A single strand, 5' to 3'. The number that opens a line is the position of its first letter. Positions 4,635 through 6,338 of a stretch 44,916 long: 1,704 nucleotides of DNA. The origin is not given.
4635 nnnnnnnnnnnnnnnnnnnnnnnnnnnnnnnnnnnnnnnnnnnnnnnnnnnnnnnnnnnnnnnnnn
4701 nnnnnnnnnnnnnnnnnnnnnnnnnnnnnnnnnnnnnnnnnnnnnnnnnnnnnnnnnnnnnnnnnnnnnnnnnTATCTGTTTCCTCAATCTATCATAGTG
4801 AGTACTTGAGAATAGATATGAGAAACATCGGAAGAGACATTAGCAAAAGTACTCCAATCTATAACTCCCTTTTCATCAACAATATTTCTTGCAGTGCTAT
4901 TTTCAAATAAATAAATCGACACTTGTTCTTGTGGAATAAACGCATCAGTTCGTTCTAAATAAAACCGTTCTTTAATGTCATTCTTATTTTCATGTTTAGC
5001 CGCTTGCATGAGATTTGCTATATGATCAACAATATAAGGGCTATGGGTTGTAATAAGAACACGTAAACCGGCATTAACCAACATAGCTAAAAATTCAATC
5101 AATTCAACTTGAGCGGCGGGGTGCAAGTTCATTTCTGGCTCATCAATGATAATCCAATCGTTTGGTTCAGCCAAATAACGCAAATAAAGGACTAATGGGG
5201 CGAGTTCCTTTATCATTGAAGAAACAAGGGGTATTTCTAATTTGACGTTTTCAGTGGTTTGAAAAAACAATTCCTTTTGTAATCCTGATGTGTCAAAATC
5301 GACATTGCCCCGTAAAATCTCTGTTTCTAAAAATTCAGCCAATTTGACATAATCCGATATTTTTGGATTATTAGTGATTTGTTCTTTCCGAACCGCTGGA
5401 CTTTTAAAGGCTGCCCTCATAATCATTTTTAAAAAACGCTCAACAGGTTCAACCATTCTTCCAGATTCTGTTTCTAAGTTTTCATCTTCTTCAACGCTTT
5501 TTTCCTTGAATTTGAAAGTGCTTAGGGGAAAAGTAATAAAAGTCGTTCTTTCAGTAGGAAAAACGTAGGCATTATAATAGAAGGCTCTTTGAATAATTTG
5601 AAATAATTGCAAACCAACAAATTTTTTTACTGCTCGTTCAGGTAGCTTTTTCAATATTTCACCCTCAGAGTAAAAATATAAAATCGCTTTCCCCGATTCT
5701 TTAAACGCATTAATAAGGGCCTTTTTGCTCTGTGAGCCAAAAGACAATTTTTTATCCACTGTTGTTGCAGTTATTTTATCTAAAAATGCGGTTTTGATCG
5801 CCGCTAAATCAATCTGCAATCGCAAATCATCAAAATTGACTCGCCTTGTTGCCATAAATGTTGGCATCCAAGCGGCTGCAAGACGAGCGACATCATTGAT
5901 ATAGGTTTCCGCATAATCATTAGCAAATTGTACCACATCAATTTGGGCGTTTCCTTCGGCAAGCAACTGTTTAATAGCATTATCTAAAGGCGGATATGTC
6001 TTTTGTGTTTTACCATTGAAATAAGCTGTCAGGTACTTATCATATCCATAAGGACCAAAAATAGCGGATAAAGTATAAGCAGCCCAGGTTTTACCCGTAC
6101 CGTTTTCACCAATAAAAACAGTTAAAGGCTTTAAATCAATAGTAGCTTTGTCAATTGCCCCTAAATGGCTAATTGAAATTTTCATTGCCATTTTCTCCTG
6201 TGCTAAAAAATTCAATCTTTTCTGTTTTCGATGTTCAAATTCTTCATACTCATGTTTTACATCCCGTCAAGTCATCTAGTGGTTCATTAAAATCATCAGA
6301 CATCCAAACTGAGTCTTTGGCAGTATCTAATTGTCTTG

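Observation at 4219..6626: MITE-bracketed islet: Phd-like gene (decayed) + split ABC/OLD-type ATPase + coupled PD-(D/E)xK-like protein, a candidate uncharacterised defence / TA-type system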

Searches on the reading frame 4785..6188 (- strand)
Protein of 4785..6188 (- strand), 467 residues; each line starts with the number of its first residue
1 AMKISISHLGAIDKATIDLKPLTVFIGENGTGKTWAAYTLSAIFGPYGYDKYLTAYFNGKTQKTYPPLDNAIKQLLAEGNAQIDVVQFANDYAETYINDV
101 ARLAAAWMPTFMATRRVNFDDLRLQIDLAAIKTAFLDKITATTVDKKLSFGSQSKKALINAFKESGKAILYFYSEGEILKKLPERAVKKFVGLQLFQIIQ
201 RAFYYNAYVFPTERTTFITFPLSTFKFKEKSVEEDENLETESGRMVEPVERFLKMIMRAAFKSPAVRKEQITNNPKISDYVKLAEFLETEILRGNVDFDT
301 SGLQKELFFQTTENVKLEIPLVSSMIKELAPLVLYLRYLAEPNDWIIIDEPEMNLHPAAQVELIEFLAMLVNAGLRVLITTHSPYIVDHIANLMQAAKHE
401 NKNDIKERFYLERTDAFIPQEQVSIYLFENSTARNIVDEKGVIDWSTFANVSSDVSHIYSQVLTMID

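Call 3: search_protein_families(library=pfam, proteins=[window:4785-6188:-], max_evalue=1)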
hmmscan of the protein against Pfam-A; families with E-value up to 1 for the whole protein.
window:4785-6188:- (467 aa): 7 families
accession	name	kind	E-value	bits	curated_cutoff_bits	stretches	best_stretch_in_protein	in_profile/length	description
PF13175.12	AAA_15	-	1.1e-23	85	32.1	1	3-387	5-374/374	AAA ATPase domain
PF13304.12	AAA_21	-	1.9e-18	68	27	1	291-388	220-304/304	AAA domain, putative AbiEii toxin, Type IV TA system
PF13476.12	AAA_23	-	0.00071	20.7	27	1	3-34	1-33/201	AAA domain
PF11398.14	DUF2813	-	0.012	15.5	21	0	5-44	7-46/372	Protein of unknown function (DUF2813)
PF13401.12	AAA_22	-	0.018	15.8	27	1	20-45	5-30/130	AAA domain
PF13521.12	AAA_28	-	0.068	13.8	27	1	24-84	3-52/164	AAA domain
PF00005.33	ABC_tran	-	0.15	13.1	25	1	17-162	8-123/137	ABC transporter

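Call 4: search_protein_families(library=padloc, proteins=[window:4785-6188:-], max_evalue=1)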
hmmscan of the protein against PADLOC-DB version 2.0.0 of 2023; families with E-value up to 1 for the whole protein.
window:4785-6188:- (467 aa): 124 families (the best 25 are shown)
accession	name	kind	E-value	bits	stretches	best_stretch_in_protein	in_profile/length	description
PDLC04033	PD-T4-4_A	-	3.6e-57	192.6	1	2-435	1-419/460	-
PDLC04664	PDC-M47A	-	5.1e-46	155.6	1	2-433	1-412/461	-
PDLC04032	PD-T4-4_A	-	6.3e-38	128.9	2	235-465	244-468/474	-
PDLC02979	AriA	-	4.3e-26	90.6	1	3-387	5-373/373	-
PDLC03878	NsnB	-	1e-23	82.7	1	3-423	4-313/345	-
PDLC04710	PDC-M56A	-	2.1e-21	74.3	2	283-457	173-372/382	-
PDLC02980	AriA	-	2.6e-20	71.6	2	289-388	220-304/304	-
PDLC04214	HEC-02A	-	8.3e-19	66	2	289-399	186-294/338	-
PDLC04213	HEC-02A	-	4.5e-16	57.3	2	282-396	175-284/337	-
PDLC02358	Old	-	1.7e-15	54.9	2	342-419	284-363/578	Old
PDLC04562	PDC-M29A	-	2.4e-15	54.7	2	347-442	276-382/410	-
PDLC02915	ATPase-Toprim_I-B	-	8.3e-15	52.6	2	345-395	258-307/623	-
PDLC02914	ATPase-Toprim_I-B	-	1.6e-13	48.7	2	336-408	196-271/443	-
PDLC00285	PtuA1|PtuA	-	4.2e-13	47.3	1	276-392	215-335/432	AAA ATPase domain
PDLC04182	HEC-01A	-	5.2e-13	46.7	2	334-390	295-354/406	-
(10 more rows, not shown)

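Call 5: search_protein_families(library=ncbifam, proteins=[window:4785-6188:-], max_evalue=1)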
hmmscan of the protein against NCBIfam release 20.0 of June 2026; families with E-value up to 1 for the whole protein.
window:4785-6188:- (467 aa): 39 families (the best 25 are shown)
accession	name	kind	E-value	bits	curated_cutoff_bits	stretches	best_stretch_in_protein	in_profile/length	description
NF038234.1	retron_eff_Eco8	equivalog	8.9e-10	37.8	250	2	345-395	275-333/679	retron Eco8 family effector endonuclease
NF041760.1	PtuA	equivalog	1.3e-08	34.2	500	2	346-391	380-424/524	retron Ec78 anti-phage system effector ATPase PtuA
NF047739.1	antiphage_MADS3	equivalog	3.4e-08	33.1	420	2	336-390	330-382/427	methylation-associated defense system AAA family ATPase MAD3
NF000355.4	ribo_prot_ABC_F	equivalog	3.3e-06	26.3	380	2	17-170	25-140/499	ribosomal protection-like ABC-F family protein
TIGR04435.1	restrict_AAA_1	hypoth_equivalog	1.3e-05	24.1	300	1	341-388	417-471/568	restriction system-associated AAA family ATPase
TIGR01166.1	cbiO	subfamily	4.7e-05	22.9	211.8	1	343-382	146-185/190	cobalt ABC transporter, ATP-binding protein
TIGR03608.1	L_ocin_972_ABC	subfamily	8.5e-05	22.1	254.85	1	337-391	147-201/206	putative bacteriocin export ABC transporter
NF040873.1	AztA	equivalog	0.00028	20.5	220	1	334-387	129-182/191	zinc ABC transporter ATP-binding protein AztA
TIGR02673.1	FtsE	equivalog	0.00037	20.2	264.85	1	344-391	157-204/214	cell division ATP-binding protein FtsE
NF010171.0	PRK13652.1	equivalog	0.00068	18.8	476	1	344-394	157-208/277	cobalt transporter ATP-binding subunit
TIGR04521.1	ECF_ATPase_2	equivalog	0.0014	17.8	330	1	339-392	159-213/279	energy-coupling factor transporter ATPase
NF010170.0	PRK13651.1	equivalog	0.0048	15.9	432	1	339-383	180-224/308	cobalt transporter ATP-binding subunit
NF010060.0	PRK13537.1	equivalog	0.0049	15.8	521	1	337-383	159-205/314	nodulation factor ABC transporter ATP-binding protein NodI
TIGR00634.1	recN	equivalog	0.0058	15.6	407.85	1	3-45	4-47/563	DNA repair protein RecN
NF010068.0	PRK13548.1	equivalog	0.0072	15.4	261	1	338-382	157-201/261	heme ABC transporter ATP-binding protein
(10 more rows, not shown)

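Call 15: search_protein_families(library=phrogs, proteins=[window:4785-6188:-], max_evalue=1)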
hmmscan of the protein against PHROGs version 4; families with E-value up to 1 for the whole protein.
window:4785-6188:- (467 aa): 11 families
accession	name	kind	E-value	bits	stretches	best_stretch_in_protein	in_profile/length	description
phrog_14430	-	unknown function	9.5e-30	105.2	2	271-415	269-408/444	-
phrog_13167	-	unknown function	4.1e-29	102.8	1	3-453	16-452/477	-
phrog_3940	-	unknown function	7.4e-15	55.7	2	346-402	257-307/537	-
phrog_7507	-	unknown function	1.2e-14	55.5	2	340-404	404-471/483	-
phrog_4747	-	unknown function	1.5e-13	51.7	2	346-404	337-398/610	-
phrog_8323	-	unknown function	9.4e-12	45.2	2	346-391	325-369/623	-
phrog_21420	-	unknown function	8e-09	35.5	1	317-392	501-575/654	-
phrog_9802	-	unknown function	1.9e-07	31.5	1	312-389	246-330/438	-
phrog_293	-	moron, auxiliary metabolic gene and host takeover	7.1e-06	25.3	1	337-430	281-377/1058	ABC transporter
phrog_8066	-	unknown function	1e-05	25.6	1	341-390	382-432/522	-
phrog_25246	-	moron, auxiliary metabolic gene and host takeover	0.0012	18.4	1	339-383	277-321/616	ABC transporter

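Call 26: find_homologous_proteins(query=window:4785-6188:-, max_evalue=1e-10)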
Query window:4785-6188:- (467 aa): 960 proteins with E <= 1e-10 among 8000 candidates; the best 120 are listed.
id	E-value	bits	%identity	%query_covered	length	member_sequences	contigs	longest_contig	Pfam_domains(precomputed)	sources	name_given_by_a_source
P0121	4.0e-286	967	94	100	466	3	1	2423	PF13175.13,PF13304.13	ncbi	-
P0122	4.1e-266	901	88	100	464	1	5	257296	PF13175.13,PF13304.13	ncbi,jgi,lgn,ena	-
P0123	8.6e-230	781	76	100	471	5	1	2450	PF13175.13,PF13304.13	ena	-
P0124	7.4e-198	676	68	99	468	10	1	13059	PF13175.13,PF13304.13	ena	-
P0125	4.2e-193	661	67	99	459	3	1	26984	PF13175.13,PF13304.13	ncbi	ncbi:MAG: AAA family ATPase [Pseudomonadota bacterium]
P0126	2.5e-192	658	65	99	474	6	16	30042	PF11398.15,PF13175.13,PF13304.13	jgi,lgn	jgi:hypothetical protein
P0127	2.4e-191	655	65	99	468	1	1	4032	PF13175.13,PF13304.13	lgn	-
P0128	1.6e-186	639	63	100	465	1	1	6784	PF13175.13,PF13304.13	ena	-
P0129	2.7e-186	638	63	99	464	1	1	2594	PF13175.13,PF13304.13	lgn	-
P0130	6.8e-185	634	64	100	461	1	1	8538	PF13175.13,PF13304.13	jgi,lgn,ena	-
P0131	3.2e-184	631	63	100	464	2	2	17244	PF13175.13,PF13304.13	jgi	jgi:hypothetical protein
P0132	1.2e-182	626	63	100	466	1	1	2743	PF13175.13,PF13304.13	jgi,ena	-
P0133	1.8e-182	626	63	100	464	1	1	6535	PF13175.13,PF13304.13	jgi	jgi:predicted ATPase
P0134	2.2e-182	625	61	100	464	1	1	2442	PF13175.13,PF13304.13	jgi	-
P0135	3.5e-182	625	63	100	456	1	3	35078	PF13175.13,PF13304.13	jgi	jgi:hypothetical protein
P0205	7.0e-154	531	53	98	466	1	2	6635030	PF13175.13,PF13304.13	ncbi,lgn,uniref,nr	ncbi:hypothetical protein Nos7524_3793 [Nostoc sp. PCC 7524]|uniref:AAA family ATPase n=1 Tax=Nostoc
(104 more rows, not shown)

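Call 28: find_encoding_contigs(protein=P0205, flank=6000, max_places=1)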
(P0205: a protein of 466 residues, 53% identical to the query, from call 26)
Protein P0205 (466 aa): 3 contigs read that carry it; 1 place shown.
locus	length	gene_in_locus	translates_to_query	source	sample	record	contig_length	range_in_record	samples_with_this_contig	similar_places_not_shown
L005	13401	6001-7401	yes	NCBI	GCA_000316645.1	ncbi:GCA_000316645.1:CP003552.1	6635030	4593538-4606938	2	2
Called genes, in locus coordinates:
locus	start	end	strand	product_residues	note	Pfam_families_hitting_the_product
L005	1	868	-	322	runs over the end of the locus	PF09194:Endonuc-BsobI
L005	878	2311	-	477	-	PF01555:N6_N4_Mtase (faint)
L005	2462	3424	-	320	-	PF04970:LRAT, PF05419:GUN4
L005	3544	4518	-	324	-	PF02445:NadA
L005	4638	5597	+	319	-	PF00149:Metallophos, PF12850:Metallophos_2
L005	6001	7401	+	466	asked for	PF13175:AAA_15, PF13304:AAA_21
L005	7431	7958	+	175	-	-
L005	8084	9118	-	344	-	-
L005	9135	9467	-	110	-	PF04483:DUF565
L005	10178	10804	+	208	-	-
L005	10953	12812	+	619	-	PF13231:PMT_2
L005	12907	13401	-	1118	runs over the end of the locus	PF00512:HisKA, PF02518:HATPase_c, PF00072:Response_reg (weak)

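Call 37: search_dna_similar(query=window:4785-6188:-, collection=plasmids, mode=protein, max_rows=25, max_evalue=1e-8)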
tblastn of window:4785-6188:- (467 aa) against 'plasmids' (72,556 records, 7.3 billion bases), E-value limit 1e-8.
Records with a match: 25; places in all: 25; records where one place covers at least 80% of the query: 8.
Best place of each record, by identity: <60% 25.
By first word of the organism name: Klebsiella 12; Escherichia 9; Bernardetia 1; Annamia 1; Acinetobacter 1; Serratia 1.
By predicted mobility (MOB-suite, as given by PLSDB): non-mobilizable 18; conjugative 4; mobilizable 3.
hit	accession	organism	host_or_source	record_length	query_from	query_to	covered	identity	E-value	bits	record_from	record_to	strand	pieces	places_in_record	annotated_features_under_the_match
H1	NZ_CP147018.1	Bernardetia sp. Wsw4-3y2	Red alga,Red algae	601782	1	467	100%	23.8%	1e-16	91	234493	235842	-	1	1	AAA family ATPase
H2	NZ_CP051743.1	Escherichia coli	Homo sapiens,whole organism,rectal swab ...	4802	2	408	87%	26.6%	1e-21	105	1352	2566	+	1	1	AAA family ATPase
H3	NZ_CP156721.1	Escherichia coli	Homo sapiens,drainage fluid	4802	2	408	87%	26.6%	1e-21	105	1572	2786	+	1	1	AAA family ATPase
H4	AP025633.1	Annamia dubia NIES-4383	-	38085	2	434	93%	24.3%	4e-21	104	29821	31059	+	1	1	hypothetical protein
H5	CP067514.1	Klebsiella pneumoniae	Homo sapiens,other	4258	2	412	88%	23.0%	2e-19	99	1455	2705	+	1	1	AAA family ATPase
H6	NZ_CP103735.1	Klebsiella pneumoniae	Homo sapiens,blood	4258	2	412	88%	23.0%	2e-19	99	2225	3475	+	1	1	AAA family ATPase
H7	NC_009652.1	Klebsiella pneumoniae subsp. pneumoniae MGH 78578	-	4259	2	412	88%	23.0%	3e-19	99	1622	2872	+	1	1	AAA family ATPase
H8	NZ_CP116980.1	Escherichia coli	Sus scrofa,whole genome,feces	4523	2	410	88%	22.6%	3e-17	92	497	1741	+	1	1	AAA family ATPase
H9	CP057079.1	Escherichia coli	culture,Pooled pig faecal samples ...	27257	313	467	33%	30.3%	7e-15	85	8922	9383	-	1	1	AAA family ATPase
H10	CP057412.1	Escherichia coli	culture,Pooled pig faecal samples ...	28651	313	467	33%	30.3%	7e-15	85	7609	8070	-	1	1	AAA family ATPase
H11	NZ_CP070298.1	Escherichia albertii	Shanxi,Poultry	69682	313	467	33%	30.3%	7e-15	85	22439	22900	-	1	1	AAA family ATPase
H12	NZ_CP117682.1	Escherichia albertii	whole organism,bird (unidentified ...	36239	315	467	33%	30.7%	8e-15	85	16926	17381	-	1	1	AAA family ATPase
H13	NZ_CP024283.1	Escherichia albertii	-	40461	315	467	33%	30.7%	8e-15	85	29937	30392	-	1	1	AAA family ATPase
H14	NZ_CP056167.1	Escherichia marmotae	culture,Freshwater sample from upstream ...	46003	315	467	33%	30.7%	2e-14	84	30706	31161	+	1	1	AAA family ATPase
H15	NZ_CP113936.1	Acinetobacter sp. ESL0695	Melipona lateralis,Rain forest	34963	303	416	24%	37.6%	2e-9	68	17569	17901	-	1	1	AAA family ATPase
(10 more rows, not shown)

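Call 39: get_annotated_region(hit=H2, flank=2500)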
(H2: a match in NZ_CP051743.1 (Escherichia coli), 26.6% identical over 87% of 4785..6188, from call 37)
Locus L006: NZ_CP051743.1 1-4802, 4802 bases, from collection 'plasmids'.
description: Escherichia coli strain SCU-105 plasmid pSCU-105-5, complete sequence
organism: Escherichia coli (NCBI taxid 562)
taxonomy: Bacteria; Pseudomonadota; Gammaproteobacteria; Enterobacterales; Enterobacteriaceae; Escherichia; Escherichia coli
host: -; source: Homo sapiens,whole organism,rectal swab from healthy college student; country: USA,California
typing (MOB-suite, as given by PLSDB): non-mobilizable; replicon Col(MG828),rep_cluster_2373
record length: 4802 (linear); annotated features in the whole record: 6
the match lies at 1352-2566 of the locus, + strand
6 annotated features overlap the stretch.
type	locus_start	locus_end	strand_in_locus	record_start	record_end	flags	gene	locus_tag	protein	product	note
CDS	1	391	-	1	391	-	-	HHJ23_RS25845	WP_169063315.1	helix-turn-helix domain-containing protein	-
CDS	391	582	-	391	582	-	-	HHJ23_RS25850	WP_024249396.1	Rop family plasmid primer RNA-binding protein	-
CDS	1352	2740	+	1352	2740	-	-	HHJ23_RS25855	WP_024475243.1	AAA family ATPase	-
CDS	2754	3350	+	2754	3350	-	-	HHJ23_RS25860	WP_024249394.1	hypothetical protein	-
CDS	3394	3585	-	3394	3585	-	-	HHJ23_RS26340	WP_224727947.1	hypothetical protein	-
CDS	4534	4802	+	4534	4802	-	-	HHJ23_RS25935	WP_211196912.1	hypothetical protein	-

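Call 40: get_annotated_region(hit=H7, flank=2500)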
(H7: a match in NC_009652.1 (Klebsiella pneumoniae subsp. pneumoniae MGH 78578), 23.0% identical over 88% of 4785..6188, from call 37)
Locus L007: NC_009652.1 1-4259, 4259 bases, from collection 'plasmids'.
description: Klebsiella pneumoniae subsp. pneumoniae MGH 78578 plasmid pKPN6, complete sequence
organism: Klebsiella pneumoniae subsp. pneumoniae MGH 78578 (NCBI taxid 272620)
taxonomy: Bacteria; Pseudomonadota; Gammaproteobacteria; Enterobacterales; Enterobacteriaceae; Klebsiella; Klebsiella pneumoniae; Klebsiella pneumoniae subsp. pneumoniae MGH 78578
host: -; source: -; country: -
typing (MOB-suite, as given by PLSDB): non-mobilizable; replicon ColRNAI_rep_cluster_1987
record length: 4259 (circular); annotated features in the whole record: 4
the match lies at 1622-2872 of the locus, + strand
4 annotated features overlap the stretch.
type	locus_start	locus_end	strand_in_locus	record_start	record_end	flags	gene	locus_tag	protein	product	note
CDS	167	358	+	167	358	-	-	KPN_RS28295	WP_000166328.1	Rop family plasmid primer RNA-binding protein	-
CDS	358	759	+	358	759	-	-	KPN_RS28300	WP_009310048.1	helix-turn-helix domain-containing protein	-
CDS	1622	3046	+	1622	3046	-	-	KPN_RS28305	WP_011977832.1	AAA family ATPase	-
CDS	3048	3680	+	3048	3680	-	-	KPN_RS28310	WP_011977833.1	hypothetical protein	-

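Call 41: get_annotated_region(hit=H4, flank=3000)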
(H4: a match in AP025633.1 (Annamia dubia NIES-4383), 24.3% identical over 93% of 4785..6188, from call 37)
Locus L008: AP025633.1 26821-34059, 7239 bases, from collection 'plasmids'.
description: Annamia dubia NIES-4383 plasmid pANN4383.03 DNA, complete sequence
organism: Annamia dubia NIES-4383 (NCBI taxid 2759045)
taxonomy: Bacteria; Cyanobacteriota; Cyanophyceae; Chroococcales; Geminocystaceae; Annamia; Annamia dubia; Annamia dubia NIES-4383
host: -; source: -; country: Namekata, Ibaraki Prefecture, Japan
typing (MOB-suite, as given by PLSDB): non-mobilizable
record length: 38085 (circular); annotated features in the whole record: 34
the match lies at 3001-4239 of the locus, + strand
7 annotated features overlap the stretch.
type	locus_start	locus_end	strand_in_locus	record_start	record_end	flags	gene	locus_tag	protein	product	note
CDS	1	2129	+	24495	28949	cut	-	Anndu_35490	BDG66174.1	hypothetical protein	-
CDS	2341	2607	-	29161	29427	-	-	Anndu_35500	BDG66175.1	hypothetical protein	-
CDS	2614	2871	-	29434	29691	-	-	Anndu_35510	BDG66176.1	hypothetical protein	-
CDS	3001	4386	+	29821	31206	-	-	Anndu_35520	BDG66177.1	hypothetical protein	-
CDS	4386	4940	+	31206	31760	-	-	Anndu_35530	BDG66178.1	hypothetical protein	-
CDS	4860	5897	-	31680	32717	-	-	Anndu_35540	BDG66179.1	hypothetical protein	-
CDS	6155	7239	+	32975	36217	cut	-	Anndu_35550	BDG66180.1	hypothetical protein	-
